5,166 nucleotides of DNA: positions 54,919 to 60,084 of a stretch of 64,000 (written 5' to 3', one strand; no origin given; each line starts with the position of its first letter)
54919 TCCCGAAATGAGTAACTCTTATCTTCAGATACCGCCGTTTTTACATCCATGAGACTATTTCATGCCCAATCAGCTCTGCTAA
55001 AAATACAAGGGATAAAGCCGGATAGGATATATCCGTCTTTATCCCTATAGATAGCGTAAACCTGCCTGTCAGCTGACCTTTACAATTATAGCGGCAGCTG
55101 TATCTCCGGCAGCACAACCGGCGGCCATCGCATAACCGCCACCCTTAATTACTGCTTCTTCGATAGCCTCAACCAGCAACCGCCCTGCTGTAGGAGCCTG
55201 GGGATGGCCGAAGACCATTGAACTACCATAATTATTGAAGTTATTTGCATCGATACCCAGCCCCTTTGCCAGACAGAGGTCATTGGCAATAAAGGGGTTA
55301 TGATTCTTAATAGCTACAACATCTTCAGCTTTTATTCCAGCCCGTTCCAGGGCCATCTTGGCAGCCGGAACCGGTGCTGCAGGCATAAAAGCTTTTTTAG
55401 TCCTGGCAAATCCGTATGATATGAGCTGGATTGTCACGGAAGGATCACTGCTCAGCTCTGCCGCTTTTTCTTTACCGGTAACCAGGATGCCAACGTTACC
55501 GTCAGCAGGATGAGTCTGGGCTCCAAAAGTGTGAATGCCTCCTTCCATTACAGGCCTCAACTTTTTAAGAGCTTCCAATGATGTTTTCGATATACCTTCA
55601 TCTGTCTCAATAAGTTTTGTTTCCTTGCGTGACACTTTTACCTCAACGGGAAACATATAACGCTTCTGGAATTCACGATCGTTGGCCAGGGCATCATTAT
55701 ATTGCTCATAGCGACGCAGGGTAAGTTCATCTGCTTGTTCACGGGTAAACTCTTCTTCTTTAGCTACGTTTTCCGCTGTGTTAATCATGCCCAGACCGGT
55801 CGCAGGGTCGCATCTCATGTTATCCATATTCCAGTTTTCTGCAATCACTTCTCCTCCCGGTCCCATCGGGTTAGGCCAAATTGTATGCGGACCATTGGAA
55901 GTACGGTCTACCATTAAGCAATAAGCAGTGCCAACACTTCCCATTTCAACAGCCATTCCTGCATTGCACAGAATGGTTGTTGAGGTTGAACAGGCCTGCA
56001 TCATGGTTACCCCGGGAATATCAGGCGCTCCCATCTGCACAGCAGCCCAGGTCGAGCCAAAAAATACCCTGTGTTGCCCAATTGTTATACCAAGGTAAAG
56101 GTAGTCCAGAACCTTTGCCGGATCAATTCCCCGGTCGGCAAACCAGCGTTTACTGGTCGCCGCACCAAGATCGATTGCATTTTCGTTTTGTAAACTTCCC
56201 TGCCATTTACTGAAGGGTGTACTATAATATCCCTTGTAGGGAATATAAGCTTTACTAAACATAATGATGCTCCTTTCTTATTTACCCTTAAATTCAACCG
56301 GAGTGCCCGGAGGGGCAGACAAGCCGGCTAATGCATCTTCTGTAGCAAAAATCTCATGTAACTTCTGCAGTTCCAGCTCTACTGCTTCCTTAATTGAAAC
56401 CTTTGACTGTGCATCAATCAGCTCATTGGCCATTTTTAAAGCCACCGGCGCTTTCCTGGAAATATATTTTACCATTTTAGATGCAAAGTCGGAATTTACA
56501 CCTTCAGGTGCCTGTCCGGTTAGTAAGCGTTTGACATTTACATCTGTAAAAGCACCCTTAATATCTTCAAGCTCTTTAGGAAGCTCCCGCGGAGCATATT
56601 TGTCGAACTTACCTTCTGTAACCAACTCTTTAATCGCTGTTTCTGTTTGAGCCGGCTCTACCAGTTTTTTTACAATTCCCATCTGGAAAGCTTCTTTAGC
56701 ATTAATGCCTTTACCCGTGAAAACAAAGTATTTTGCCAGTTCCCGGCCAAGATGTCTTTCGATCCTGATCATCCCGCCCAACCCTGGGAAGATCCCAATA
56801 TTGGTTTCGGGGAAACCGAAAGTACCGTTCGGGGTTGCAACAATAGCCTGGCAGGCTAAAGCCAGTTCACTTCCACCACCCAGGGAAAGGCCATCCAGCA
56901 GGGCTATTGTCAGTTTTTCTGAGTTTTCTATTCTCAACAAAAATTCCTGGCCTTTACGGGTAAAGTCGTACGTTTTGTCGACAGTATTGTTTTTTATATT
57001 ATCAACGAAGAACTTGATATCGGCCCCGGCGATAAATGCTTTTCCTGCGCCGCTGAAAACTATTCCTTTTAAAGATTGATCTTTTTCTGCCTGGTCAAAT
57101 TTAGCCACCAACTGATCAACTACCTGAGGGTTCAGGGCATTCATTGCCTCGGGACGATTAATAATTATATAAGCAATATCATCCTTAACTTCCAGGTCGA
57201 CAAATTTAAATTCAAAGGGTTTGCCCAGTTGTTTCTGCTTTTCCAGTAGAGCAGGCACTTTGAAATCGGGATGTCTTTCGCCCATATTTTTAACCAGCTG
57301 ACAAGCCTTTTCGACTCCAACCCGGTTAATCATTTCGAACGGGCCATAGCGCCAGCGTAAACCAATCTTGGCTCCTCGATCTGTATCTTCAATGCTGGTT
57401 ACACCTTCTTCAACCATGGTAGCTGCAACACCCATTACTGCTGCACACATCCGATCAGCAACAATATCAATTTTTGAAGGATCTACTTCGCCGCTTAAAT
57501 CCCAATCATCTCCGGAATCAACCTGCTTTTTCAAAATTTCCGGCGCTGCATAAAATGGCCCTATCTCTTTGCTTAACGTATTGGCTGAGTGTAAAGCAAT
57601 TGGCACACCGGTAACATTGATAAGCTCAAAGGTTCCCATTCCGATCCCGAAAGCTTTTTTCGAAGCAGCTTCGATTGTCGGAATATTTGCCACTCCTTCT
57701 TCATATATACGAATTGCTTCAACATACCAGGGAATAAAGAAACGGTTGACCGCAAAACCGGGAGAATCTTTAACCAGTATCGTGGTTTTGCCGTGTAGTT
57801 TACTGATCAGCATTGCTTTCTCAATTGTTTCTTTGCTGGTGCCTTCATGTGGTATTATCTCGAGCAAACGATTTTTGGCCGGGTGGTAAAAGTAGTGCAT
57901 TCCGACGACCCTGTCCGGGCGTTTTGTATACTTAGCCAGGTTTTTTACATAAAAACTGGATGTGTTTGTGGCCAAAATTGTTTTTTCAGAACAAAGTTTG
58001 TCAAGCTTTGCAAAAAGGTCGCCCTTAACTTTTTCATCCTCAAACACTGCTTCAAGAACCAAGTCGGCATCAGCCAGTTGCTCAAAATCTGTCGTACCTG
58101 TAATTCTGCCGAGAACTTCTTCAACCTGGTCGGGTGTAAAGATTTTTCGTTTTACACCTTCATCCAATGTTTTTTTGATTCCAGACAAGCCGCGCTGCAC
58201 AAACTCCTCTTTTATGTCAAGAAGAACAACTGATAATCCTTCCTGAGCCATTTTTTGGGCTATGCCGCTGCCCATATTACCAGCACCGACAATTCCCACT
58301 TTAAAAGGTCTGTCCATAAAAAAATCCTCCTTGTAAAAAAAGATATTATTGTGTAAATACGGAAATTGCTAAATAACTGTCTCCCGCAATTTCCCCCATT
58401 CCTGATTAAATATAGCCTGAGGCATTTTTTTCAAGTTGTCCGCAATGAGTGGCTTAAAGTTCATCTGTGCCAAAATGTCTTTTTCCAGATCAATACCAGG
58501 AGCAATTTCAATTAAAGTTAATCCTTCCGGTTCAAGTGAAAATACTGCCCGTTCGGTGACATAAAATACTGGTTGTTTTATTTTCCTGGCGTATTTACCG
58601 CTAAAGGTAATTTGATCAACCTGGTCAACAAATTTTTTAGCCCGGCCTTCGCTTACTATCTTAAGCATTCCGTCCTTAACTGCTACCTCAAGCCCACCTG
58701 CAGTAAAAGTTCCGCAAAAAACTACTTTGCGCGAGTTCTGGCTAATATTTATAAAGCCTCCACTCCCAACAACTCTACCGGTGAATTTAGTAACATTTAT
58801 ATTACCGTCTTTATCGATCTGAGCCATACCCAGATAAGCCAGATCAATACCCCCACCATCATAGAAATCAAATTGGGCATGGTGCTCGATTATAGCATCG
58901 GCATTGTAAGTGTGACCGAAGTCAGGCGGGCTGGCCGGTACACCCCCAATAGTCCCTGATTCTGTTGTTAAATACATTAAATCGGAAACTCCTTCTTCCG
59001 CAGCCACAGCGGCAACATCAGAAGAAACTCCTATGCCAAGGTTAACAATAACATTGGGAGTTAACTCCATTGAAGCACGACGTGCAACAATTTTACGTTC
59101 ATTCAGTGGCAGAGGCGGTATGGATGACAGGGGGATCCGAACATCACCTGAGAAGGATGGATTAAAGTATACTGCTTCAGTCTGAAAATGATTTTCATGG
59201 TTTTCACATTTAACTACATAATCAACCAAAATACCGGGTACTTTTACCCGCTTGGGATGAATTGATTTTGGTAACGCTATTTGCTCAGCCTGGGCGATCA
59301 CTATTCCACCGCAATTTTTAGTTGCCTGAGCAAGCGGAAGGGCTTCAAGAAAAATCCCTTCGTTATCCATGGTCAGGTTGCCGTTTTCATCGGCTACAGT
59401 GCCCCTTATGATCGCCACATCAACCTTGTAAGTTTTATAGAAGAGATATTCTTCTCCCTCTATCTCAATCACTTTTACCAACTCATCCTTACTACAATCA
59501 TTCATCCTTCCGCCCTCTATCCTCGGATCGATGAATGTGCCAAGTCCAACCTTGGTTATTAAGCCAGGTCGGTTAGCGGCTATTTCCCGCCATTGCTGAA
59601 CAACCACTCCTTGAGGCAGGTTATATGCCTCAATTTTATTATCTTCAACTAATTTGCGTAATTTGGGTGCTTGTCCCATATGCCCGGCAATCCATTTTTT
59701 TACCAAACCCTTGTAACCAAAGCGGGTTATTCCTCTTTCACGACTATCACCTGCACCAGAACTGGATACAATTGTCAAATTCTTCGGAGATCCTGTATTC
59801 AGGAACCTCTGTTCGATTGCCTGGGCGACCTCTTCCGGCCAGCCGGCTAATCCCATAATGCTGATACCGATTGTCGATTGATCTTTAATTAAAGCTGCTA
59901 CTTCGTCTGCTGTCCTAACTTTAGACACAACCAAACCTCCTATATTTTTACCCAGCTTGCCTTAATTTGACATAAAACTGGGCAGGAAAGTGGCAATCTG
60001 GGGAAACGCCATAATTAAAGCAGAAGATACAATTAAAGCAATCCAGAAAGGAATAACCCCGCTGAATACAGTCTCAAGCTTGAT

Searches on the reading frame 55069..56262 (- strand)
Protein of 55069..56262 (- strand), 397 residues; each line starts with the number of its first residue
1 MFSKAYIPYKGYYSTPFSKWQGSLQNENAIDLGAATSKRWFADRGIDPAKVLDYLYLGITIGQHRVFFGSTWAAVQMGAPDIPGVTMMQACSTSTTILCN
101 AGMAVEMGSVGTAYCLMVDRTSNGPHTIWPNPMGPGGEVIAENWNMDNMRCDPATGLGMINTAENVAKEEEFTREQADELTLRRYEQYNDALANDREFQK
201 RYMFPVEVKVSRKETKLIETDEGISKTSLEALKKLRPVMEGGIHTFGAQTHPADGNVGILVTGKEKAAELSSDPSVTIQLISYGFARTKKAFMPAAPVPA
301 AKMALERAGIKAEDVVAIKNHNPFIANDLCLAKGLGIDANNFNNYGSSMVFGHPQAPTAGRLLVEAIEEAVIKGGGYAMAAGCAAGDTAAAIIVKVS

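Call 43: search_protein_families(library=pfam, proteins=[window:55069-56262:-], max_evalue=0.00001)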
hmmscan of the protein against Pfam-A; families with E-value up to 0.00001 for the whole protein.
window:55069-56262:- (397 aa): 2 families
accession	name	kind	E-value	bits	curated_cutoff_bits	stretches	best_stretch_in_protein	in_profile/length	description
PF00108.29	Thiolase_N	-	3.4e-20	72.9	26.4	1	14-261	8-256/260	Thiolase, N-terminal domain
PF02803.24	Thiolase_C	-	3.1e-17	62.8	27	1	279-395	6-122/123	Thiolase, C-terminal domain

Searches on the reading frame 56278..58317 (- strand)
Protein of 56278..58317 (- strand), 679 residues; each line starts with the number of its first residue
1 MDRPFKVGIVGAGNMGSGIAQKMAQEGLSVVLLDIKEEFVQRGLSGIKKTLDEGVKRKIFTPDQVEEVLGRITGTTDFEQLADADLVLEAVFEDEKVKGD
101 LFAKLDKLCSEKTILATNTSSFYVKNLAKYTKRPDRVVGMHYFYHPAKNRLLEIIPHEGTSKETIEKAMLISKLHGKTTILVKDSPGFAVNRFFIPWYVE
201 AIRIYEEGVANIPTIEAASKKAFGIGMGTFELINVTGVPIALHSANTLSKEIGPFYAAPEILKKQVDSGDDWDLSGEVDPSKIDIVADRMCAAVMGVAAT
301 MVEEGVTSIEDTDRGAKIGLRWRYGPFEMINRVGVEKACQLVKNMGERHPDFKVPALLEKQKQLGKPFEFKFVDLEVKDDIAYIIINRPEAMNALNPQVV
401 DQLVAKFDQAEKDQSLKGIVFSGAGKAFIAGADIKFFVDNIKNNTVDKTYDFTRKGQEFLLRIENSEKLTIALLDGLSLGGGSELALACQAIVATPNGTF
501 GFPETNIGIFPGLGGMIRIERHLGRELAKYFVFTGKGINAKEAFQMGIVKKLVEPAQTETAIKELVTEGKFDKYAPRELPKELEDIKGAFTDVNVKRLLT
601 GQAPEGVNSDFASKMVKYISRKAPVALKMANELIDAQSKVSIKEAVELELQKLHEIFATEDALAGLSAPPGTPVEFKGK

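Call 43: search_protein_families(library=pfam, proteins=[window:56278-58317:-], max_evalue=0.00001)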
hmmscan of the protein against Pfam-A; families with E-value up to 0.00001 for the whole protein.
window:56278-58317:- (679 aa): 4 families
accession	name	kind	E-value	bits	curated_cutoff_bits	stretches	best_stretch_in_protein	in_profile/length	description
PF02737.24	3HCDH_N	-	2.7e-57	194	22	1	6-184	1-179/180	3-hydroxyacyl-CoA dehydrogenase, NAD binding domain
PF16113.10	ECH_2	-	2.9e-46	158.9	27.2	1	382-668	2-307/335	Enoyl-CoA hydratase/isomerase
PF00378.25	ECH_1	-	5.7e-45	154.1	27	1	378-562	3-183/251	Enoyl-CoA hydratase/isomerase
PF00725.27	3HCDH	-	1.9e-27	96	22.1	2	187-269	1-84/97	3-hydroxyacyl-CoA dehydrogenase, C-terminal domain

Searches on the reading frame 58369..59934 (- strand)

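Call 43: search_protein_families(library=pfam, proteins=[window:58369-59934:-], max_evalue=0.00001)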
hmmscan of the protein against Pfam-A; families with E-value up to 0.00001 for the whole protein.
window:58369-59934:- (521 aa): 2 families
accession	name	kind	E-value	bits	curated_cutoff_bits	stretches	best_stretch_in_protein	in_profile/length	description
PF01144.29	CoA_trans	-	4.1e-35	121.6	23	1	8-242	3-216/217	Coenzyme A transferase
PF16957.11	Mal_decarbox_Al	-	8.1e-06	24.9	25.4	0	171-245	138-206/546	Malonate decarboxylase, alpha subunit, transporter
